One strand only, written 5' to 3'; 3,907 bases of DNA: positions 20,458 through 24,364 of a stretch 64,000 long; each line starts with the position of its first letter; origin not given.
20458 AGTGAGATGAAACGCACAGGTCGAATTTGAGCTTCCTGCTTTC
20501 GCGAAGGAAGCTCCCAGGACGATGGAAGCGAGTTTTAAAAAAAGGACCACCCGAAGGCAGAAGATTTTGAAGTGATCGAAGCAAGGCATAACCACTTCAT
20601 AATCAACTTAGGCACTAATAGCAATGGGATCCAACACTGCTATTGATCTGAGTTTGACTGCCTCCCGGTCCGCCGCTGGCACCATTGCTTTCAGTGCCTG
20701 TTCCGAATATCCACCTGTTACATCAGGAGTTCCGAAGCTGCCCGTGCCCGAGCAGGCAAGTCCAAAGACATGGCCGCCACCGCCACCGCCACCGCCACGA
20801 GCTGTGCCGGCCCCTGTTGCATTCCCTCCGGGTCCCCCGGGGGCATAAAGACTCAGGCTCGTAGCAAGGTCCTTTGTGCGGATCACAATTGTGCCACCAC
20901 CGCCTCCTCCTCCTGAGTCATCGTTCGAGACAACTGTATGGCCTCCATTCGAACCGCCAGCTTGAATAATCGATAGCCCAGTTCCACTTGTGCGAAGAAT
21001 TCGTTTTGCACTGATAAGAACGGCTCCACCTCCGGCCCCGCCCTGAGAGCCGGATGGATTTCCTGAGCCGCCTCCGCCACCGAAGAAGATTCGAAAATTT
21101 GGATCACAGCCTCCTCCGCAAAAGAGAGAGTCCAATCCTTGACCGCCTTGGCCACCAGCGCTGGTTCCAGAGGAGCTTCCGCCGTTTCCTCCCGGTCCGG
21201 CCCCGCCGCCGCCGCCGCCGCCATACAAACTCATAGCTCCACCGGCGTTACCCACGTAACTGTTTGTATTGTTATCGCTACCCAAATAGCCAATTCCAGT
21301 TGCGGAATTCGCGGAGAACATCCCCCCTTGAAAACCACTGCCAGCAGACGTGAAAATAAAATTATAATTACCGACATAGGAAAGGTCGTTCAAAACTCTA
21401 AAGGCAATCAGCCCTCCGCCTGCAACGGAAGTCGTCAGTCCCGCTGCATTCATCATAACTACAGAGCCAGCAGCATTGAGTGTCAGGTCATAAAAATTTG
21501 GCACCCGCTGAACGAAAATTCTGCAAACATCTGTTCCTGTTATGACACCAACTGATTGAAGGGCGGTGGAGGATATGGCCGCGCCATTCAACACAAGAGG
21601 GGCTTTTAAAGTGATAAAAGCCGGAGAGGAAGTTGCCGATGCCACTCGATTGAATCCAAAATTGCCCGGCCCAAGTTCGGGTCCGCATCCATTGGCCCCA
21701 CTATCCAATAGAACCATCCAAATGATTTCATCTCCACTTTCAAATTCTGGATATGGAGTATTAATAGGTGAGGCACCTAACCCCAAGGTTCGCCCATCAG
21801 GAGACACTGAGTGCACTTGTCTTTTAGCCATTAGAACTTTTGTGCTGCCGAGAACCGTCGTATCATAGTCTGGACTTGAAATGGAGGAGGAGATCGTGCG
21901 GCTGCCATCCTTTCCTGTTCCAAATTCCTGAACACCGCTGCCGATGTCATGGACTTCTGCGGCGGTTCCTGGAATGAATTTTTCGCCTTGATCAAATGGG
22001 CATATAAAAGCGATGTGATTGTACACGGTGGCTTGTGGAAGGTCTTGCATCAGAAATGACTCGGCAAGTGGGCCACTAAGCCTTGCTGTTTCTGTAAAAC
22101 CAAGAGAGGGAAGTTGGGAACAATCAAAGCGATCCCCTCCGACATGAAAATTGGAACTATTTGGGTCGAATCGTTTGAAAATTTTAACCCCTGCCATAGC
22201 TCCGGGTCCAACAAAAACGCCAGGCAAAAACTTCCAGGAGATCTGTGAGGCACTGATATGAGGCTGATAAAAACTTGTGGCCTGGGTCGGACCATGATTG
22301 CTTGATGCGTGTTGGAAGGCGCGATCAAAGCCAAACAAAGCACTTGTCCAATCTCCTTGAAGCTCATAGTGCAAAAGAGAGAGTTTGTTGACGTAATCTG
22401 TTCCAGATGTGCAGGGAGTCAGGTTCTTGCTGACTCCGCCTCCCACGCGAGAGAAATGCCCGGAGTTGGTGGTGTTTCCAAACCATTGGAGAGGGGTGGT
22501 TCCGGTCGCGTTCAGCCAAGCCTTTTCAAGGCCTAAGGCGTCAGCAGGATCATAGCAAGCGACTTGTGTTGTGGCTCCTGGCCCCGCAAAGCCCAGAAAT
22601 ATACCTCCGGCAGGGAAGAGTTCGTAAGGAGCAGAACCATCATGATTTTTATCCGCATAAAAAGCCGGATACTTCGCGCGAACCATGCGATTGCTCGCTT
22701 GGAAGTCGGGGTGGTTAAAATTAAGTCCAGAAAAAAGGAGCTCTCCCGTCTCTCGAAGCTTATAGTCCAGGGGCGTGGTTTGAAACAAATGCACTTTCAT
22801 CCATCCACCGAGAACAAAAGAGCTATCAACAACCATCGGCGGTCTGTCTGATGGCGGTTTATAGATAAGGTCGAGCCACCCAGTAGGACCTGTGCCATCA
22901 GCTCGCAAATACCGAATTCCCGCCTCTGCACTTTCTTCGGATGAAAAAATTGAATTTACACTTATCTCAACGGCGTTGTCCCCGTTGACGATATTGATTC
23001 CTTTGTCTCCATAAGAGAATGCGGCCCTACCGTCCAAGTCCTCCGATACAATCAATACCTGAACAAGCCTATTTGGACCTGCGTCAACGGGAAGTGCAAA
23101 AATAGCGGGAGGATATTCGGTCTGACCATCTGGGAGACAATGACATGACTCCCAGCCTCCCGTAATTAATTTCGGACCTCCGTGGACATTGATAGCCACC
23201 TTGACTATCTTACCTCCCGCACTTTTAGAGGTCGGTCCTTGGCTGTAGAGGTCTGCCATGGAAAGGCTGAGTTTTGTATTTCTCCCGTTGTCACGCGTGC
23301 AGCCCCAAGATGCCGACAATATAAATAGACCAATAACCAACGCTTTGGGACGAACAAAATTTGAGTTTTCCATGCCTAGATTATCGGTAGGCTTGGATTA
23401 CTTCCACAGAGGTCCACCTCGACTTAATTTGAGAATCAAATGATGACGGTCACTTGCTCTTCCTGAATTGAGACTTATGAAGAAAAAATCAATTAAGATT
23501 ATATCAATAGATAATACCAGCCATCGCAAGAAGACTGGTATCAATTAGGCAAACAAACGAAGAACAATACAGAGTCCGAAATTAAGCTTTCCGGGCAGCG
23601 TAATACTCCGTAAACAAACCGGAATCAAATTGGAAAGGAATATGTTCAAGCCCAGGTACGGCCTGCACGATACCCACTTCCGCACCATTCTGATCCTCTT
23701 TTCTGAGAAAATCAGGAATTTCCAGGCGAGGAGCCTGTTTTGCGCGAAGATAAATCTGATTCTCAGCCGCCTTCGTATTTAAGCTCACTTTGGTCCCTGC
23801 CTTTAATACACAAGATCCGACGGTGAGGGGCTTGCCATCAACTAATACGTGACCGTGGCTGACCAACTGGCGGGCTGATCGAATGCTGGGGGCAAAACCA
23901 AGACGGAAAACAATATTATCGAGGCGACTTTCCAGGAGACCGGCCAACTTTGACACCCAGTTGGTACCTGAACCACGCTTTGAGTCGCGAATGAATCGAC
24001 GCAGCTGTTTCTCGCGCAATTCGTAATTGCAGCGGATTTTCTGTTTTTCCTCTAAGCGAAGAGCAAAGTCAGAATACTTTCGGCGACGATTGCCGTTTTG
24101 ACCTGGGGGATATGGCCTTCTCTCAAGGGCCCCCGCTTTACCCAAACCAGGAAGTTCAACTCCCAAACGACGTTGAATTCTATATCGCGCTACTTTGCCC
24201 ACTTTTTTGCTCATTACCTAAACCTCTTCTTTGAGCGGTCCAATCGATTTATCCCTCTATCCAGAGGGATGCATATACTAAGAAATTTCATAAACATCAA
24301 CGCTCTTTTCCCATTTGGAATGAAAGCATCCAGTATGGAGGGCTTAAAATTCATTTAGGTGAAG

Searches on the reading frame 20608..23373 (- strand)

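Call 6: search_protein_families(library=pfam, proteins=[window:20608-23373:-], max_evalue=0.001)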
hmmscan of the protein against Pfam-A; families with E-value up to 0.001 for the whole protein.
window:20608-23373:- (921 aa): 0 families

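Call 78: search_protein_families(library=pfam, proteins=[window:20608-23373:-], max_evalue=1)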
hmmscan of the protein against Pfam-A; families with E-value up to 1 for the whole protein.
window:20608-23373:- (921 aa): 0 families

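Call 94: search_protein_families(library=padloc, proteins=[window:20608-23373:-], max_evalue=0.01)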
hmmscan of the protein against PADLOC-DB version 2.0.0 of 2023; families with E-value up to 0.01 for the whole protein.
window:20608-23373:- (921 aa): 0 families

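Call 95: search_protein_families(library=ncbifam, proteins=[window:20608-23373:-], max_evalue=0.01)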
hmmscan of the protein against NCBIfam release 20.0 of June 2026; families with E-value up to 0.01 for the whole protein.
window:20608-23373:- (921 aa): 1 family
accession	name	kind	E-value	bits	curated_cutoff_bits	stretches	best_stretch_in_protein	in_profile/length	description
NF047640.1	gliding_AgmC_N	equivalog_domain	3.2e-14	52.7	275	1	702-878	233-401/412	adventurous gliding motility protein AgmC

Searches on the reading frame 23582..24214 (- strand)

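Call 26: search_protein_families(library=pfam, proteins=[window:23582-24214:-], max_evalue=0.001)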
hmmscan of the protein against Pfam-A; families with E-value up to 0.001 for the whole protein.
window:23582-24214:- (210 aa): 2 families
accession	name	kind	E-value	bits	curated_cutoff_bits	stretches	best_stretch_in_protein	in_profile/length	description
PF01479.30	S4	-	9.3e-15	54.5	22.8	1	97-133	2-38/48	S4 domain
PF00163.24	Ribosomal_S4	-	1.7e-14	54.7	23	1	10-84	6-85/95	Ribosomal protein S4/S9 N-terminal domain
